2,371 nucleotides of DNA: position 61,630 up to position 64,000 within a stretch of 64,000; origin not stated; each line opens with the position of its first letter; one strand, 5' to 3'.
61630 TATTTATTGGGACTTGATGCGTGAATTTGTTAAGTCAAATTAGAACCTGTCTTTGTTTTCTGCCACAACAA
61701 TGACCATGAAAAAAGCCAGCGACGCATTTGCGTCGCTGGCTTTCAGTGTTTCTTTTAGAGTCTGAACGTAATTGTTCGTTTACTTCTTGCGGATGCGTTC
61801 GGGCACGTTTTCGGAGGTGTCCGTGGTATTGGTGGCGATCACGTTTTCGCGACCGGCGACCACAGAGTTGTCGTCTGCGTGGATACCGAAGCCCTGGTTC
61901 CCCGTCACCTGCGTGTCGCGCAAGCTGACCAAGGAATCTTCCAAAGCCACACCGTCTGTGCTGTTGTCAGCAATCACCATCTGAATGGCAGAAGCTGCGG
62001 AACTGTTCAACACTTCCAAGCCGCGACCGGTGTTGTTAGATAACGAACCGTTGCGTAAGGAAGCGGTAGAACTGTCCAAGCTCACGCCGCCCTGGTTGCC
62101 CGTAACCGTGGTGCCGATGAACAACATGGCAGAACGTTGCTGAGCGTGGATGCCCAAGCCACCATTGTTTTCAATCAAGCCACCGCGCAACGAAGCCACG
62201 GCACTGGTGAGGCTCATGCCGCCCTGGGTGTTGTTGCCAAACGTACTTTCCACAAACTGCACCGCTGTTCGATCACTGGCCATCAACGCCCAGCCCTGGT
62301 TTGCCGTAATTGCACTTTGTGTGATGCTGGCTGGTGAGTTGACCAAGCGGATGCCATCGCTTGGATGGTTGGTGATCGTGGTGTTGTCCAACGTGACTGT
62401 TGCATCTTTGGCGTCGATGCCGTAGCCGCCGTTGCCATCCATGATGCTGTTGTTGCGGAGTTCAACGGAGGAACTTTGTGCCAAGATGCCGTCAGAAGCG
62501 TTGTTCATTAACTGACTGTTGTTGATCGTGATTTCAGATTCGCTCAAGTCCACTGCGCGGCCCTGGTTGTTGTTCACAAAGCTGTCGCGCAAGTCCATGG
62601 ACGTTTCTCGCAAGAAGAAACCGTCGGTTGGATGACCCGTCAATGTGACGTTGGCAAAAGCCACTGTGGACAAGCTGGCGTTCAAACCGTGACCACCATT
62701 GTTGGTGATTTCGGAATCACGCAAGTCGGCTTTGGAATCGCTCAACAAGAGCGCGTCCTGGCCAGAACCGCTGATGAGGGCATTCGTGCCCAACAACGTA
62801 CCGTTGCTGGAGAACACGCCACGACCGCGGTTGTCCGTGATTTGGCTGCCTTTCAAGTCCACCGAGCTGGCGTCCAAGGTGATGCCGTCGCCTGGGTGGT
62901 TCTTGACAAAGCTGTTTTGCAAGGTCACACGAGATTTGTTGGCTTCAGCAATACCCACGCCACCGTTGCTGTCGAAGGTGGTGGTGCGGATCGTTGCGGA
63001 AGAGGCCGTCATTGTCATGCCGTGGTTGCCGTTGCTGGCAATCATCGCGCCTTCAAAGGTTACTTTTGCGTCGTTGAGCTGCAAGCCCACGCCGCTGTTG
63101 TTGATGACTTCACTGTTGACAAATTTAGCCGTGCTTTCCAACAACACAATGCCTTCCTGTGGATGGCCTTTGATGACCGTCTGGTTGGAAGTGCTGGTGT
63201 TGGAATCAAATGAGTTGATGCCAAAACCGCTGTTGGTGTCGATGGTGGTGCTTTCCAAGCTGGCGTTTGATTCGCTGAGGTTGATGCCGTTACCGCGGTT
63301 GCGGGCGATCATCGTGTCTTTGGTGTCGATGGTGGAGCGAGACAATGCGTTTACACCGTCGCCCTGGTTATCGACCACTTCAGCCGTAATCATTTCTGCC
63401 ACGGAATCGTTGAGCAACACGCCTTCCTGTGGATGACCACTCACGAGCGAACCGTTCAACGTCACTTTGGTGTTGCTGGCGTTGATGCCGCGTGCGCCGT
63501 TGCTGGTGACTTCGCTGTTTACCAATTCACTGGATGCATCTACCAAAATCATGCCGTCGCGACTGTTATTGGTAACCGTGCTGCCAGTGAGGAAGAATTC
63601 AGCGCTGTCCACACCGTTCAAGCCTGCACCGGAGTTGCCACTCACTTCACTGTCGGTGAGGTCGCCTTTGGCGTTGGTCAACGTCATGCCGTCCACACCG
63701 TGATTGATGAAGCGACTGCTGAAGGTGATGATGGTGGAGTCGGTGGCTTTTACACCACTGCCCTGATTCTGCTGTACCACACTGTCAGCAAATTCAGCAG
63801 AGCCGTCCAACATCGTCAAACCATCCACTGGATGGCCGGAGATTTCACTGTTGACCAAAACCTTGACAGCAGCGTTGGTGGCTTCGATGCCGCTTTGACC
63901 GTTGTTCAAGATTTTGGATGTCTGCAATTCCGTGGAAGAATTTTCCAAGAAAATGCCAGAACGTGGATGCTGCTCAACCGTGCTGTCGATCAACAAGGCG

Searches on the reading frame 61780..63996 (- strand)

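Call 29: search_protein_families(library=pfam, proteins=[window:61780-63996:-], max_evalue=0.00001)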
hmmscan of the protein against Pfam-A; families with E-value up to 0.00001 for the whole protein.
window:61780-63996:- (738 aa): 2 families
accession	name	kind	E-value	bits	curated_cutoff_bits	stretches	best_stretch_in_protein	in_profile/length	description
PF13229.12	Beta_helix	-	2.1e-67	226.1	25.9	6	282-405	2-126/158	Right handed beta helix region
PF05048.19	NosD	-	1.2e-30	107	23.6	4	225-389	6-167/212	Periplasmic copper-binding protein (NosD)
